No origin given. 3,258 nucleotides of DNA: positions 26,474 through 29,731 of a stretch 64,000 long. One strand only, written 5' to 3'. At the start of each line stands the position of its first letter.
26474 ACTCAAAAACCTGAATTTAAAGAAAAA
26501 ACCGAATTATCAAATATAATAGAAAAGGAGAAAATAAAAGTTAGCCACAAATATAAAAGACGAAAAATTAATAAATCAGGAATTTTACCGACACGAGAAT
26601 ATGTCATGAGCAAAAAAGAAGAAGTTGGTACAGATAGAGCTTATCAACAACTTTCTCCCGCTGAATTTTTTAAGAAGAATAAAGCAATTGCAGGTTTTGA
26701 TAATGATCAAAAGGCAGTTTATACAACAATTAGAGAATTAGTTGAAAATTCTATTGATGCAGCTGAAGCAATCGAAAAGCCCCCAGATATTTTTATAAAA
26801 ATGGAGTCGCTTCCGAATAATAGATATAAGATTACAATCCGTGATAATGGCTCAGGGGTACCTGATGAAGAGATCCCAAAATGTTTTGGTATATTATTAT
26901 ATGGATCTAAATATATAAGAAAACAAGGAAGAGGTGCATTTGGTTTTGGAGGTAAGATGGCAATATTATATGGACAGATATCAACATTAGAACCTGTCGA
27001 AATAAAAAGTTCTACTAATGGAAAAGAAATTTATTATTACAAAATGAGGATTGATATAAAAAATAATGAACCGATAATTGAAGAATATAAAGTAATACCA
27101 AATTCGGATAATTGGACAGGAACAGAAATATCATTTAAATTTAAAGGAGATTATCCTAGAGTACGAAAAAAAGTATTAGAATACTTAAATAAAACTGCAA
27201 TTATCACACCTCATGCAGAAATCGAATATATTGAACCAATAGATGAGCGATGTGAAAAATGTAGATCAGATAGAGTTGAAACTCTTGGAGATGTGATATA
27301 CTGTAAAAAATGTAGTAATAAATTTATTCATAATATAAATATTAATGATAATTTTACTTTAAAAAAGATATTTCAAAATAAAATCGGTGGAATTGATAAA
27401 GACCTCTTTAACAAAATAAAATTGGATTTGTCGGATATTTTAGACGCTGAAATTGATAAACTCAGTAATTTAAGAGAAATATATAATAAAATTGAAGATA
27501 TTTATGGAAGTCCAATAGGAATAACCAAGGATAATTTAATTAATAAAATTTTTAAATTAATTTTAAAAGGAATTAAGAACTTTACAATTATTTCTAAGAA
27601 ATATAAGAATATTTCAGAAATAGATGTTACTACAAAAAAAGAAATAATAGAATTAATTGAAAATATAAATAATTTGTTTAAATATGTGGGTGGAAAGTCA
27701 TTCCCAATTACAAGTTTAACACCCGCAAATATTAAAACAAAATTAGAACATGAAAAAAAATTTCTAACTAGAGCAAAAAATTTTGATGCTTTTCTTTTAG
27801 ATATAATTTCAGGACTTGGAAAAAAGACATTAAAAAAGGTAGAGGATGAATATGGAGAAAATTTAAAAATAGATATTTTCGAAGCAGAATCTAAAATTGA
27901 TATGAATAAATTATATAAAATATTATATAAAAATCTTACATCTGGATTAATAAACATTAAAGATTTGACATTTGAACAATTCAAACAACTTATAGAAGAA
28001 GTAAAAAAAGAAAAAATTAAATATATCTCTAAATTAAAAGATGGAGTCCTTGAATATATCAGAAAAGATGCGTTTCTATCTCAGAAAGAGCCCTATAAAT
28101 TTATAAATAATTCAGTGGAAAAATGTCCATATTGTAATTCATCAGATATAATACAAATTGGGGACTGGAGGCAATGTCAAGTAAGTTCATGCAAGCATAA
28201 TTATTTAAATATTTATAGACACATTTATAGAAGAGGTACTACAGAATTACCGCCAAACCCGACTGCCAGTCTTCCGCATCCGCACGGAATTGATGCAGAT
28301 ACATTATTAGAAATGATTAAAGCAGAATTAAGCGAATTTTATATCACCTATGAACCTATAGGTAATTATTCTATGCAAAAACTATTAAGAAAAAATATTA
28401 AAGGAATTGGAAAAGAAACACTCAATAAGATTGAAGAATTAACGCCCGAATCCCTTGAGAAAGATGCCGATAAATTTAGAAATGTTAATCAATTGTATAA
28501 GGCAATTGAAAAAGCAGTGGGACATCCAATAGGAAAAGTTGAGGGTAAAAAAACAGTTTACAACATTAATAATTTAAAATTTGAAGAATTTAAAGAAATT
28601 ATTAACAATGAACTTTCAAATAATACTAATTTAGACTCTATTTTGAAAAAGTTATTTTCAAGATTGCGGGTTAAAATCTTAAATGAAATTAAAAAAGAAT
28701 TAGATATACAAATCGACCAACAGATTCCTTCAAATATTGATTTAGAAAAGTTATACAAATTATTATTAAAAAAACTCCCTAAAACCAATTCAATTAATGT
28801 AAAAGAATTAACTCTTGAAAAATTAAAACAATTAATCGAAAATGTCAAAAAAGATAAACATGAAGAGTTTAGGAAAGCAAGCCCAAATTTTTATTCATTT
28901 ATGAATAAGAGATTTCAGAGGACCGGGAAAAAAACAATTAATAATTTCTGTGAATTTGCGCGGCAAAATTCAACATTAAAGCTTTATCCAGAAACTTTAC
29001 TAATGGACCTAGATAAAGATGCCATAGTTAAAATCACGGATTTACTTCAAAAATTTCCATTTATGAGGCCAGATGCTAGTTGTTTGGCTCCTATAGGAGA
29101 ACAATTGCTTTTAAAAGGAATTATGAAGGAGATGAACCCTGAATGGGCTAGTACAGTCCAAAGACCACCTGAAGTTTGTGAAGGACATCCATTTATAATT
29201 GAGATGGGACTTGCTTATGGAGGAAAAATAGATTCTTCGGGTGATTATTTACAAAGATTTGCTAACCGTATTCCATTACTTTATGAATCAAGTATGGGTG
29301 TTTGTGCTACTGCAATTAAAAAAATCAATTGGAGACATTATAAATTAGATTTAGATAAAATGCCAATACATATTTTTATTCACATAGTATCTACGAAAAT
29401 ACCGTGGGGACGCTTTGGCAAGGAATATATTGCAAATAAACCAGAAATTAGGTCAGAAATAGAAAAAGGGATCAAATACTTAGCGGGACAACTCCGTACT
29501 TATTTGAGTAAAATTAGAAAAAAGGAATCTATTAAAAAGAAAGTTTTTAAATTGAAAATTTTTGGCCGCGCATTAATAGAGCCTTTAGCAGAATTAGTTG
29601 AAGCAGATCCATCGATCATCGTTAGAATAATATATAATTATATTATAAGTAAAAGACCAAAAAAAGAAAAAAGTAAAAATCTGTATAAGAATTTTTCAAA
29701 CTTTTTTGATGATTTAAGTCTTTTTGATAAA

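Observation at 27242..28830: About 530-aa insertion in topoisomerase VI subunit B, between the GHKL ATPase and the H2TH/transducer region, with zinc ribbons and duplicated HhH-like modules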

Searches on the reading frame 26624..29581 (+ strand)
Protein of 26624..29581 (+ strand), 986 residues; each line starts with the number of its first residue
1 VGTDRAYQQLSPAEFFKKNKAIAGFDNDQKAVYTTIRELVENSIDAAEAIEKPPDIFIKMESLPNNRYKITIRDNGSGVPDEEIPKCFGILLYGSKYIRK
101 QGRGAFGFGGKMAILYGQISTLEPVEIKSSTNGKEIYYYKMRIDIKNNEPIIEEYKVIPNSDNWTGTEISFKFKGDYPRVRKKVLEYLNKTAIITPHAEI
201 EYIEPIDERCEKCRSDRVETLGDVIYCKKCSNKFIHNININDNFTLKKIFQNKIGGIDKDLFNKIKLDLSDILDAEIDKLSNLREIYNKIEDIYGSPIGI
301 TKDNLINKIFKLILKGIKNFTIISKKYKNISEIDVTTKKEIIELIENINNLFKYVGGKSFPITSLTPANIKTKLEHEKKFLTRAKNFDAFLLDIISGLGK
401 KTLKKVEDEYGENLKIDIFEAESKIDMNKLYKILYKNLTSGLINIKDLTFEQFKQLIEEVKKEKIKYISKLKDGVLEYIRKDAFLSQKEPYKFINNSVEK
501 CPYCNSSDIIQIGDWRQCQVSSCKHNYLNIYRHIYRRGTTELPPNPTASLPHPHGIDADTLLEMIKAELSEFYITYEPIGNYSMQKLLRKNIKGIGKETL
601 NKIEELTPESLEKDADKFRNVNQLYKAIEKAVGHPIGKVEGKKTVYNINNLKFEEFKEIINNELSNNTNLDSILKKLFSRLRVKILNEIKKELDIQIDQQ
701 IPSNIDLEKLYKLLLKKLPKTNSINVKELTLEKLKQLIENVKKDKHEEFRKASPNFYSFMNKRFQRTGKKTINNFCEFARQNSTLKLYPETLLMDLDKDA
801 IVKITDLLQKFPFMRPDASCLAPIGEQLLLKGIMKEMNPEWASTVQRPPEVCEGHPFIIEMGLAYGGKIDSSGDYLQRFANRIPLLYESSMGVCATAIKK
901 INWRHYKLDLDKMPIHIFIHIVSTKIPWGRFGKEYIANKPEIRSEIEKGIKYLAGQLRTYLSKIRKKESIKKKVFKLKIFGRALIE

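Call 9: find_homologous_proteins(query=window:26624-29581:+, max_evalue=0.00001)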
Query window:26624-29581:+ (986 aa): 38 proteins with E <= 0.00001 among 8000 candidates.
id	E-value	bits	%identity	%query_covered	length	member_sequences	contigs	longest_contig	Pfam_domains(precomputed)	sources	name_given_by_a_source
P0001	0.0e+0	2197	100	100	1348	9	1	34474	PF09239.18,PF02518.32,PF13589.13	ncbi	ncbi:MAG: ATP-binding protein [Candidatus Helarchaeota archaeon]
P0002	0.0e+0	1617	73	100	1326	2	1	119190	PF09239.18,PF02518.32,PF13589.13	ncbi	ncbi:MAG: ATP-binding protein [Candidatus Helarchaeota archaeon]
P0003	2.9e-103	365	40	24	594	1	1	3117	PF09239.18,PF02518.32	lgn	-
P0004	3.2e-94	335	39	24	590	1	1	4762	PF09239.18,PF02518.32,PF13589.13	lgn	-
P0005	1.3e-85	306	44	20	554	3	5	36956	PF09239.18,PF02518.32,PF13589.13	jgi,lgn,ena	jgi:DNA topoisomerase-6 subunit B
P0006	2.2e-79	286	44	21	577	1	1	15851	PF09239.18,PF02518.32,PF13589.13,PF05833.17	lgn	-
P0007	1.8e-75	273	44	14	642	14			PF09239.18,PF13589.13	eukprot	eukprot:jgi/Picre1/30313/NNA_005677.t1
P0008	3.7e-75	272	46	22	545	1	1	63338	PF09239.18,PF02518.32,PF13589.13,PF05833.17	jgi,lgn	jgi:DNA topoisomerase-6 subunit B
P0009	4.6e-75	272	46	22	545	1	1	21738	PF09239.18,PF02518.32,PF13589.13,PF05833.17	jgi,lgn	jgi:DNA topoisomerase-6 subunit B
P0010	4.8e-75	272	46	22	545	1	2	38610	PF09239.18,PF02518.32,PF13589.13,PF05833.17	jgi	jgi:DNA topoisomerase-6 subunit B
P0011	1.0e-74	270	45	22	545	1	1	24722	PF09239.18,PF02518.32,PF13589.13,PF05833.17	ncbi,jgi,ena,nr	ncbi:MAG: DNA topoisomerase VI subunit B [Fervidicoccaceae archaeon]|nr:DNA topoisomerase VI subunit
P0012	2.0e-74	270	46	22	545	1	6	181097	PF09239.18,PF02518.32,PF13589.13,PF05833.17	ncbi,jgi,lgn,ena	ncbi:MAG: DNA topoisomerase VI subunit B [Fervidicoccaceae archaeon]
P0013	2.1e-74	269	46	22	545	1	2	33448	PF09239.18,PF02518.32,PF13589.13,PF05833.17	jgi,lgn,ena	-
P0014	8.9e-73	264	36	20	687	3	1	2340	PF09239.18,PF13589.13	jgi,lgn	-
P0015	1.8e-72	263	38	19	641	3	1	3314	PF09239.18,PF13589.13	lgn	-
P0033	6.2e-60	222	33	22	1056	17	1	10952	PF09239.18,PF02518.32,PF13589.13,PF14890.12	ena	-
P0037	4.2e-55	206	33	24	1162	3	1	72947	PF09239.18,PF02518.32,PF14528.12,PF13589.13,PF14890.12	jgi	-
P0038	2.3e-12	64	28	15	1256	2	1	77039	PF09239.18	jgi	-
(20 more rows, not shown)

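Call 13: find_encoding_contigs(protein=P0002, flank=6000, max_places=3)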
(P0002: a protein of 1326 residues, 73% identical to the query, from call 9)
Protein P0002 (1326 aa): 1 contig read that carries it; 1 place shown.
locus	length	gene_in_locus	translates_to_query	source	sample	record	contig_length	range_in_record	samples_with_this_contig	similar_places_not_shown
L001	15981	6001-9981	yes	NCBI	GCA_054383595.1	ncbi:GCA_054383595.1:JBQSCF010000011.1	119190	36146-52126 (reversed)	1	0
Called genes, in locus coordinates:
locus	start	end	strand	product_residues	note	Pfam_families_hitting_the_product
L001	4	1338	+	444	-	PF03721:UDPG_MGDP_dh_N, PF03807:F420_oxidored (faint), PF00984:UDPG_MGDP_dh, PF03720:UDPG_MGDP_dh_C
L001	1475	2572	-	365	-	PF05762:VWA_CoxE (weak)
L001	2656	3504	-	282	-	PF13191:AAA_16 (faint), PF00158:Sigma54_activat (faint), PF00004:AAA, PF07724:AAA_2, PF07728:AAA_5, PF13401:AAA_22 (weak)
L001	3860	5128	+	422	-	PF02441:Flavoprotein, PF04127:DFP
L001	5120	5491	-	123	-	PF03259:Robl_LC7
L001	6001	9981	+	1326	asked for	PF02518:HATPase_c, PF13589:HATPase_c_3 (weak), PF09239:Topo-VIb_trans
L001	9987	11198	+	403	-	PF04406:TP6A_N, PF21180:TOP6A-Spo11_Toprim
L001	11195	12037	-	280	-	PF01144:CoA_trans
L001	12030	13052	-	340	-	PF01144:CoA_trans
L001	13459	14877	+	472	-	PF00696:AA_kinase, PF13840:ACT_7 (weak), PF01842:ACT, PF22468:ACT_9, PF13840:ACT_7 (weak), PF22468:ACT_9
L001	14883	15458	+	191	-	PF04307:YdjM (weak)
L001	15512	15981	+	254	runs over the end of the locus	-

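Call 14: find_encoding_contigs(protein=P0038, flank=6000, max_places=3)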
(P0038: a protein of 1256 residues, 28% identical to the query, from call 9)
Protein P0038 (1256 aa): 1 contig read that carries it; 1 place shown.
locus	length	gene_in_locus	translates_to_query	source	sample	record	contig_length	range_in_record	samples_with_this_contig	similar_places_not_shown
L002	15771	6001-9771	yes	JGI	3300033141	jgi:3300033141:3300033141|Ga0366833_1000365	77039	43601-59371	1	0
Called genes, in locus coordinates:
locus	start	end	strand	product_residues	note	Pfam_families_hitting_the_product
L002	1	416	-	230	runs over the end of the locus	PF18489:Alpha_Helical, PF01588:tRNA_bind (weak)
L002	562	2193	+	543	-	PF01368:DHH, PF00571:CBS (weak), PF07085:DRTGG, PF00571:CBS (weak), PF02833:DHHA2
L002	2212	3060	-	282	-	PF02006:PPS_PS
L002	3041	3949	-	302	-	PF00288:GHMP_kinases_N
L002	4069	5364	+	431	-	PF02441:Flavoprotein, PF04127:DFP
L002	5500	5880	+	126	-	PF03259:Robl_LC7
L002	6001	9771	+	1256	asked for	PF09239:Topo-VIb_trans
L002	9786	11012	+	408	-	PF04406:TP6A_N, PF21180:TOP6A-Spo11_Toprim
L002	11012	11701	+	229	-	-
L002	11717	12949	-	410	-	PF24161:CCDC39 (faint)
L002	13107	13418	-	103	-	-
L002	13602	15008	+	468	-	PF00696:AA_kinase, PF13840:ACT_7, PF01842:ACT, PF22468:ACT_9, PF01842:ACT, PF13840:ACT_7, PF22468:ACT_9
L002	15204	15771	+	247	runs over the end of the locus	-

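Call 40: search_protein_families(library=pfam, proteins=[P0038], max_evalue=10)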
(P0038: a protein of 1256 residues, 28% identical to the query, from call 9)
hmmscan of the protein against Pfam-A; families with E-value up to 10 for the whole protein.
P0038 (1256 aa): 4 families
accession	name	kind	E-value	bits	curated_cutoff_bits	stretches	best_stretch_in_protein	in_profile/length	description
PF09239.17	Topo-VIb_trans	-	3e-40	138.1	24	1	944-1110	1-158/159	Topoisomerase VI B subunit, transducer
PF14842.11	FliG_N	-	0.12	13.4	25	1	675-749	23-97/104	FliG N-terminal domain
PF17778.7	BLACT_WH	-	0.86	10.1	22.8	1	39-58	23-42/46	Beta-lactamase associated winged helix domain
PF25325.1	EF-hand_EFHB_C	-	7.8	6.8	27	0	648-703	19-74/75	EFHB C-terminal EF-hand domain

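Call 49: list_cluster_members(proteins=[P0038, P0003, P0004, P0039, P0001, P0037, P0033])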
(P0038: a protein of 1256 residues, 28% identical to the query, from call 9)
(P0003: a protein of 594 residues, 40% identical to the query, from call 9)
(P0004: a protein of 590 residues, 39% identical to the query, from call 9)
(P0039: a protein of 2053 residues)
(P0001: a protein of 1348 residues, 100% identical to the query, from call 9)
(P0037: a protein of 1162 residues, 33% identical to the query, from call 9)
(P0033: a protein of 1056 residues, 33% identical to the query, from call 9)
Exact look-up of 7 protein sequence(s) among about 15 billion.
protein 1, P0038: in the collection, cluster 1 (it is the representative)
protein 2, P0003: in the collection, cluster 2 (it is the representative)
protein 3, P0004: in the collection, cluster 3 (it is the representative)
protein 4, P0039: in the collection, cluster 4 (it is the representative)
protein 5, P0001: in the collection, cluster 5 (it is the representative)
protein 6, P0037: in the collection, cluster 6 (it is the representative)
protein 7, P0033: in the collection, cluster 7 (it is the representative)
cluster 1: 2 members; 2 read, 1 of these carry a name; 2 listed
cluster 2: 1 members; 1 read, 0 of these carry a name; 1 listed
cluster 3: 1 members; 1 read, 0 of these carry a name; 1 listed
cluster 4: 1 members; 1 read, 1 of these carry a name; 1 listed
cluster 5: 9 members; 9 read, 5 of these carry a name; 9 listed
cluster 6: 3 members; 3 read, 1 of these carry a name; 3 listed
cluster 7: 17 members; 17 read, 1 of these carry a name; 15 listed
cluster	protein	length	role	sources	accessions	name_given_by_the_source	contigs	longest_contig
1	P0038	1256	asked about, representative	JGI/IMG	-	-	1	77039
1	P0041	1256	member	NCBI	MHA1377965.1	MAG: hypothetical protein ACTSRG_06250 [Candidatus Helarchaeota archaeon]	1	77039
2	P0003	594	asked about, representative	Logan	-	-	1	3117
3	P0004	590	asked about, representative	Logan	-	-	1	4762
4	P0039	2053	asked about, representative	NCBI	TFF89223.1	MAG: hypothetical protein EU549_01365, partial [Promethearchaeota archaeon]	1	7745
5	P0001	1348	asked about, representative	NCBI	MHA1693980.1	MAG: ATP-binding protein [Candidatus Helarchaeota archaeon]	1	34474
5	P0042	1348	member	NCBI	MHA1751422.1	MAG: ATP-binding protein [Candidatus Helarchaeota archaeon]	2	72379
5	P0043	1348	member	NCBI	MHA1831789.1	MAG: ATP-binding protein [Candidatus Helarchaeota archaeon]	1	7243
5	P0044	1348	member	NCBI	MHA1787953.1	MAG: ATP-binding protein [Candidatus Helarchaeota archaeon]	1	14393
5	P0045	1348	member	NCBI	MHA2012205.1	MAG: ATP-binding protein [Candidatus Helarchaeota archaeon]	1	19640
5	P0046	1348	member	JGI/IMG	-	-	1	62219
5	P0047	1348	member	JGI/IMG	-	-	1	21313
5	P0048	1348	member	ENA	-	-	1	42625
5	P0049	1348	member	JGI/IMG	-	-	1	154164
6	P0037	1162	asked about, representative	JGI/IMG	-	-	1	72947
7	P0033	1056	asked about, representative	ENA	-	-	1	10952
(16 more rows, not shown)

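Call 52: predict_structure(alignment_id=A4)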
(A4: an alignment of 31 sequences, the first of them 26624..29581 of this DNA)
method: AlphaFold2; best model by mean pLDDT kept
length: 986 residues; sequences in the alignment: 31
mean_pLDDT: 70.5   pTM: 0.54
mean pLDDT of the five models: 70.5, 69.5, 69.1, 69.0, 68.9
residues with pLDDT >= 90: 181; 70-90: 378; 50-70: 238; < 50: 189
segments of 3 or more residues with pLDDT < 50: 1-8, 95-99, 101-105, 223-225, 233-244, 252-257, 296-304, 353-371, 475-495, 523-529, 576-579, 596-615, 630-642, 722-727, 741-767, 927-937
pLDDT, mean of each block of 10 residues (from residue 1): 41 71 79 91 88 94 91 93 88 54 58 91 95 94 88 96 93 91 91 93 79 56 52 38 51 52 73 65 60 49 50 70 79 84 73 39 34 53 66 70 81 72 79 76 67 80 69 49 34 52 65 55 47 86 79 70 74 52 69 50 35 50 53 42 64 88 84 81 86 91 92 82 50 54 39 33 43 72 76 78 76 68 90 89 85 70 87 75 73 80 88 89 61 51 86 94 88 81 69
secondary structure, 60 per line:
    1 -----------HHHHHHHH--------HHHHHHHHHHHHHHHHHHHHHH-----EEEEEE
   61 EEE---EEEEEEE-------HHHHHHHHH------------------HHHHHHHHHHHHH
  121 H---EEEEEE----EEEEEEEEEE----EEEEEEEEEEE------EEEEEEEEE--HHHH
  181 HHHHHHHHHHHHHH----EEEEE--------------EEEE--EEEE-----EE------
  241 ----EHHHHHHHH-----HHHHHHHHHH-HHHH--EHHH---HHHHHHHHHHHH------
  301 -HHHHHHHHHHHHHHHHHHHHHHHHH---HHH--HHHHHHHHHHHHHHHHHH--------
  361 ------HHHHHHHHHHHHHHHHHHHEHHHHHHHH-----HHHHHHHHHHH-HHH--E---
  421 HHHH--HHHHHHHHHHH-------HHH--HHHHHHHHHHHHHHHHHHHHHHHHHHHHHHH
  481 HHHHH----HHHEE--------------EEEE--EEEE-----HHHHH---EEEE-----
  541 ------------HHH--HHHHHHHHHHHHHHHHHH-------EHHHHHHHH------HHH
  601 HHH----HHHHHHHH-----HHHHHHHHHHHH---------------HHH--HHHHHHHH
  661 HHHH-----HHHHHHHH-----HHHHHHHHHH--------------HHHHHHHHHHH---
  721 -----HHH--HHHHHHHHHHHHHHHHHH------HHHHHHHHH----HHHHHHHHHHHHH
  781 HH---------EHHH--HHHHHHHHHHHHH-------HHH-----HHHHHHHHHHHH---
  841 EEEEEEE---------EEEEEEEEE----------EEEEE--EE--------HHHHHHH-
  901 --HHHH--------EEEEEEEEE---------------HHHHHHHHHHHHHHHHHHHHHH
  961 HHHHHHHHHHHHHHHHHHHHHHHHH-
elements in order (helices of 4 or more, strands of 3 or more residues): H12-19 H28-49 E55-63 E67-73 H81-89 H108-121 E125-130 E135-144 E149-159 E166-174 H177-194 E199-203 E218-221 E224-227 H246-253 H259-268 H270-273 H283-294 H302-326 H335-352 H367-385 H387-394 H400-410 H421-424 H427-437 H450-485 E509-512 E515-518 H524-528 E532-535 H558-575 H584-591 H598-603 H608-615 H621-632 H653-664 H670-677 H683-692 H707-717 H731-748 H755-763 H768-782 H798-810 H826-837 E841-847 E857-865 E876-880 H893-899 H903-906 E915-923 H939-985
